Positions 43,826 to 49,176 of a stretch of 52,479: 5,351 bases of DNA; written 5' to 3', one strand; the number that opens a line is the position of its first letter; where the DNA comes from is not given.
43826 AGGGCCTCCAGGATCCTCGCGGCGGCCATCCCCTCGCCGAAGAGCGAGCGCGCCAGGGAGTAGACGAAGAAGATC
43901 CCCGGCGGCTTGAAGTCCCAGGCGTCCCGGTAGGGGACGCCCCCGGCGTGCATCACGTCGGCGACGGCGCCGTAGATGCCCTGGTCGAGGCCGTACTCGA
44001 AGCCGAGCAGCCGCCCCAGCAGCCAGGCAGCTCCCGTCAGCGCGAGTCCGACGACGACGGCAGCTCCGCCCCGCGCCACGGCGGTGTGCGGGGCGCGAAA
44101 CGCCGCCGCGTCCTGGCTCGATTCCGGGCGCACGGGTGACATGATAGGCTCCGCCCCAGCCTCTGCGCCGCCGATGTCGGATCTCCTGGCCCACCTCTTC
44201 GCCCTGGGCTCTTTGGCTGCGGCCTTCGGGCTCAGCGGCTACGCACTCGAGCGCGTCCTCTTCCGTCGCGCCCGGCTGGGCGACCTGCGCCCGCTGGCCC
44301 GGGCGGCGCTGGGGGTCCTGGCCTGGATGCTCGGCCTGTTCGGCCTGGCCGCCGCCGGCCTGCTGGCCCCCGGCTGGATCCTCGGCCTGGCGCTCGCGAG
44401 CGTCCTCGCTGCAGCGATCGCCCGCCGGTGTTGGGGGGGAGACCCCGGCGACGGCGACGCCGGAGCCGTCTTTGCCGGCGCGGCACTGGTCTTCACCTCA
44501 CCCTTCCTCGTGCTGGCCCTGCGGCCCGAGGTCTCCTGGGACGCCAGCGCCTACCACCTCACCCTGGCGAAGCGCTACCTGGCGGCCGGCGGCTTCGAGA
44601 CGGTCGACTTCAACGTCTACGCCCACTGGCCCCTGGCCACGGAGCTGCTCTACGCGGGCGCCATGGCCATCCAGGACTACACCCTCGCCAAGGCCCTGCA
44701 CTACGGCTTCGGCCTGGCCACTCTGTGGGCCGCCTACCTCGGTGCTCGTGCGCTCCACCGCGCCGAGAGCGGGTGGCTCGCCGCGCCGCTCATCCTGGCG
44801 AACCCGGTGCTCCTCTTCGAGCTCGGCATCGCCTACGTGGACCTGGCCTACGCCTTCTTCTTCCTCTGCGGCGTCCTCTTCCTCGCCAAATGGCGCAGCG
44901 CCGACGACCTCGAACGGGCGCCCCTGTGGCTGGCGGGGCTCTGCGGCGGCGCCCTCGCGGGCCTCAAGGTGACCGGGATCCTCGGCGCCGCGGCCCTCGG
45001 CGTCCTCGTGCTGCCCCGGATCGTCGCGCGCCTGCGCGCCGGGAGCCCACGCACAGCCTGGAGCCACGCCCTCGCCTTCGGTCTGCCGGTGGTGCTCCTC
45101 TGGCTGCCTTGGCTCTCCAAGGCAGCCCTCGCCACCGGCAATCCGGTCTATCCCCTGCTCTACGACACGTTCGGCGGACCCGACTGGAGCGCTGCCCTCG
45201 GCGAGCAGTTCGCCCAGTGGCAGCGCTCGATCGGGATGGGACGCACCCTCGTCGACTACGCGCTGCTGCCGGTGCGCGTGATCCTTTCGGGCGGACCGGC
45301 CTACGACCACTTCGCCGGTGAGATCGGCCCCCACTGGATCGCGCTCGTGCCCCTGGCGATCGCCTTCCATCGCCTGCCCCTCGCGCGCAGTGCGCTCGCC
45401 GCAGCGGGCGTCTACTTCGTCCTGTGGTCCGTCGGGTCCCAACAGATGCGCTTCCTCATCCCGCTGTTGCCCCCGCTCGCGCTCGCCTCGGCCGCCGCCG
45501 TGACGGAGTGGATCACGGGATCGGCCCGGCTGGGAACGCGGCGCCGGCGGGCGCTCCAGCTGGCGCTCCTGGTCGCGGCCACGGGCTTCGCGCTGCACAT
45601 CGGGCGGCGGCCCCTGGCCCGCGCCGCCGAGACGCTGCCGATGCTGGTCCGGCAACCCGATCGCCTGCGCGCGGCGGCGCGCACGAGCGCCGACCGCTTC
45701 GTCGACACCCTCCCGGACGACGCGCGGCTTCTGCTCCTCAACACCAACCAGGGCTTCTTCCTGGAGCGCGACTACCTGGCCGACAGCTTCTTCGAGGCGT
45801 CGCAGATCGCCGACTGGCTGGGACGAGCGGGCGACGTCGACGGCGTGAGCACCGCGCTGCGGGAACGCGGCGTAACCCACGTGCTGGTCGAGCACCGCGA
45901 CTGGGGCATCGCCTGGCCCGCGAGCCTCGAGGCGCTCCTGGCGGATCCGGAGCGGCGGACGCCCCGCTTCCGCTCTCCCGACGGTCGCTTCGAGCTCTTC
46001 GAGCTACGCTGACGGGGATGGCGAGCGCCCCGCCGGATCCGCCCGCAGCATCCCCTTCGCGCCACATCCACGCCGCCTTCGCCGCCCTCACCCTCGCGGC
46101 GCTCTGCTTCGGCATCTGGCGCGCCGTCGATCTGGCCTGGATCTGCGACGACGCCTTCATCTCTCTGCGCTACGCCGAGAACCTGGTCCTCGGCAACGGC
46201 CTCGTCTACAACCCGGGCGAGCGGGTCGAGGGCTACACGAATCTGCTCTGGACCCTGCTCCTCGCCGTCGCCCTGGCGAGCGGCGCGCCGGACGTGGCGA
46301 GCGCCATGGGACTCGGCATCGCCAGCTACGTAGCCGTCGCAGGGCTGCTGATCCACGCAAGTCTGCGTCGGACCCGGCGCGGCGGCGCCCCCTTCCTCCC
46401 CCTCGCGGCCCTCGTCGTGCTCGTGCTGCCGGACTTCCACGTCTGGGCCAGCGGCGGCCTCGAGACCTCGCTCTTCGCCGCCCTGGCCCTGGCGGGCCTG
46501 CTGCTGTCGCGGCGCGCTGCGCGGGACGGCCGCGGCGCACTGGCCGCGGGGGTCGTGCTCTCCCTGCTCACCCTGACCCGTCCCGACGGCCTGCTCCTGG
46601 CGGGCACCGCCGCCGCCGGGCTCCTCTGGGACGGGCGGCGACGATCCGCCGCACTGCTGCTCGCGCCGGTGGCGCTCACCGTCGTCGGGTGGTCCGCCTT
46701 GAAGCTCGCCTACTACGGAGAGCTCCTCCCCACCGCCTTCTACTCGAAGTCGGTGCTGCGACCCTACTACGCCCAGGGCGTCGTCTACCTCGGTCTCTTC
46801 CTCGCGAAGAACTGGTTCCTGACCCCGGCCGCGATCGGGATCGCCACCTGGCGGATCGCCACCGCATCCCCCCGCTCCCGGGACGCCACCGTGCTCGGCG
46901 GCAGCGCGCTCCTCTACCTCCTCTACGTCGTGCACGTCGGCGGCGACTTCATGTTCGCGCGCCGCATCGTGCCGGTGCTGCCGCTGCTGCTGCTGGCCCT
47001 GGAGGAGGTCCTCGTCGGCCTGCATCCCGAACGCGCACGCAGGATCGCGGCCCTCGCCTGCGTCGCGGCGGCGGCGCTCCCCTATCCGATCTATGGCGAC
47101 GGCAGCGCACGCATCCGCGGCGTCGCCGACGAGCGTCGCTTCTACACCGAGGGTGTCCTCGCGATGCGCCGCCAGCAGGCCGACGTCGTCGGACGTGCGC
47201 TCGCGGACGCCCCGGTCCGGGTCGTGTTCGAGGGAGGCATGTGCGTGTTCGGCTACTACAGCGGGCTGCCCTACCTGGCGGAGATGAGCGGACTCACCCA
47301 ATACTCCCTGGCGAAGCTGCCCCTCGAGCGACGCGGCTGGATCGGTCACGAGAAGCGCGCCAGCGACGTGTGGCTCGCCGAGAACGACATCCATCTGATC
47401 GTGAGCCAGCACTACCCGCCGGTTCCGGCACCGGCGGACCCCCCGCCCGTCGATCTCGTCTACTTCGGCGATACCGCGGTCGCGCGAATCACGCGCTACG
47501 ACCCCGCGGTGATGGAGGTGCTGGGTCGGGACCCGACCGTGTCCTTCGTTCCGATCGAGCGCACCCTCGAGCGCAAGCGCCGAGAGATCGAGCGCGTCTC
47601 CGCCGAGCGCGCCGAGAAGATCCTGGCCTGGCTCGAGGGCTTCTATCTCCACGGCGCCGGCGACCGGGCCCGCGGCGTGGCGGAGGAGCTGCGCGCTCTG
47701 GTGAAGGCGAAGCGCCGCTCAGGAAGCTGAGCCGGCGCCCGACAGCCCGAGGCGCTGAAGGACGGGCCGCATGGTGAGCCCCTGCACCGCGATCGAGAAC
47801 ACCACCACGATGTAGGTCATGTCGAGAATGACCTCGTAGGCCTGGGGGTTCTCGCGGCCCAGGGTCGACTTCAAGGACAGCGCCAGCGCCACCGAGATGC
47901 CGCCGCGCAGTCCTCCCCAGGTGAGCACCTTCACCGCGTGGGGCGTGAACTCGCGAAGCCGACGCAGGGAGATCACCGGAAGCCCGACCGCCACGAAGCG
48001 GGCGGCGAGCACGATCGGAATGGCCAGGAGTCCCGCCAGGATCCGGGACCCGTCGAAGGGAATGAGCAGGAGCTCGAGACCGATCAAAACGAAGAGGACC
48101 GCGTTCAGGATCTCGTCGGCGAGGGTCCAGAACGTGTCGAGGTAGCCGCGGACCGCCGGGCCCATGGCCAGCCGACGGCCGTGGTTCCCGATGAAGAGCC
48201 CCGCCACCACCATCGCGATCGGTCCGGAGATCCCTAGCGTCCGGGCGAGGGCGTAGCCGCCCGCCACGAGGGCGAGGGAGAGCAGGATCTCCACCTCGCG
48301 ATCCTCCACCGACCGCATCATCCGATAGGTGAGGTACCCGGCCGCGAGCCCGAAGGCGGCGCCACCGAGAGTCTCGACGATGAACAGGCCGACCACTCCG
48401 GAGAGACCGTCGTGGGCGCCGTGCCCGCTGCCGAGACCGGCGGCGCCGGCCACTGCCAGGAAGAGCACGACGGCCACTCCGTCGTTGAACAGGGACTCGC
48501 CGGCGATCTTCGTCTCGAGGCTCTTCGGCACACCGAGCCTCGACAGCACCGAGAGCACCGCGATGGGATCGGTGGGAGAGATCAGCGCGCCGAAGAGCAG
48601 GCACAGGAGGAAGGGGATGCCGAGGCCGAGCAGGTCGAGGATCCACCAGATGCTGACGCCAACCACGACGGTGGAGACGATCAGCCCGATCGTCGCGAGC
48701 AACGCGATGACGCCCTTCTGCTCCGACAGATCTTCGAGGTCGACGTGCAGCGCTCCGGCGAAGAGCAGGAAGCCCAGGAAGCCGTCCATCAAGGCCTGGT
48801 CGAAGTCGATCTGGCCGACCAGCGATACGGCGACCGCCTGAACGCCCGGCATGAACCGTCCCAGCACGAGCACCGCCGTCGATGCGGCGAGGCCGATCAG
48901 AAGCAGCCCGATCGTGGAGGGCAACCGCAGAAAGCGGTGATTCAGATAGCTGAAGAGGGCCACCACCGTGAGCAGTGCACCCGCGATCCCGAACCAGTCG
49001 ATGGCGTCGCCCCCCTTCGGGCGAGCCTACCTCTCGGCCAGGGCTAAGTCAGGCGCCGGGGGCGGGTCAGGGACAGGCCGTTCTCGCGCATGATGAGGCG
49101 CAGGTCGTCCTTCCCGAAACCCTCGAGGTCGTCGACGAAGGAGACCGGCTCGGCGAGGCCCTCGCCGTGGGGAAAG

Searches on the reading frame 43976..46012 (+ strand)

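Call 54: search_protein_families(library=pfam, proteins=[window:43976-46012:+], max_evalue=0.00001)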
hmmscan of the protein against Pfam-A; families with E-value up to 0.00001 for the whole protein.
window:43976-46012:+ (678 aa): 0 families

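Call 94: search_protein_families(library=pfam, proteins=[window:43976-46012:+], max_evalue=0.01)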
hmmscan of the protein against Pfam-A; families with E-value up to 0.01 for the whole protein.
window:43976-46012:+ (678 aa): 1 family
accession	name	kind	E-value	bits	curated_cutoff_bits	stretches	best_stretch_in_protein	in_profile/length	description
PF02366.24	PMT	-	0.0047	17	22.7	1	235-380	82-231/245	Dolichyl-phosphate-mannose-protein mannosyltransferase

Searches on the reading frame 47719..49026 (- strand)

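Call 54: search_protein_families(library=pfam, proteins=[window:47719-49026:-], max_evalue=0.00001)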
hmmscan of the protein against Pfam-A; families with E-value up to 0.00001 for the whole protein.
window:47719-49026:- (435 aa): 1 family
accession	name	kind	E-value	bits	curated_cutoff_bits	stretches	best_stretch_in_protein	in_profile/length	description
PF00999.27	Na_H_Exchanger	-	3.2e-60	204.4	26.2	1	21-424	2-374/375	Sodium/hydrogen exchanger, transmembrane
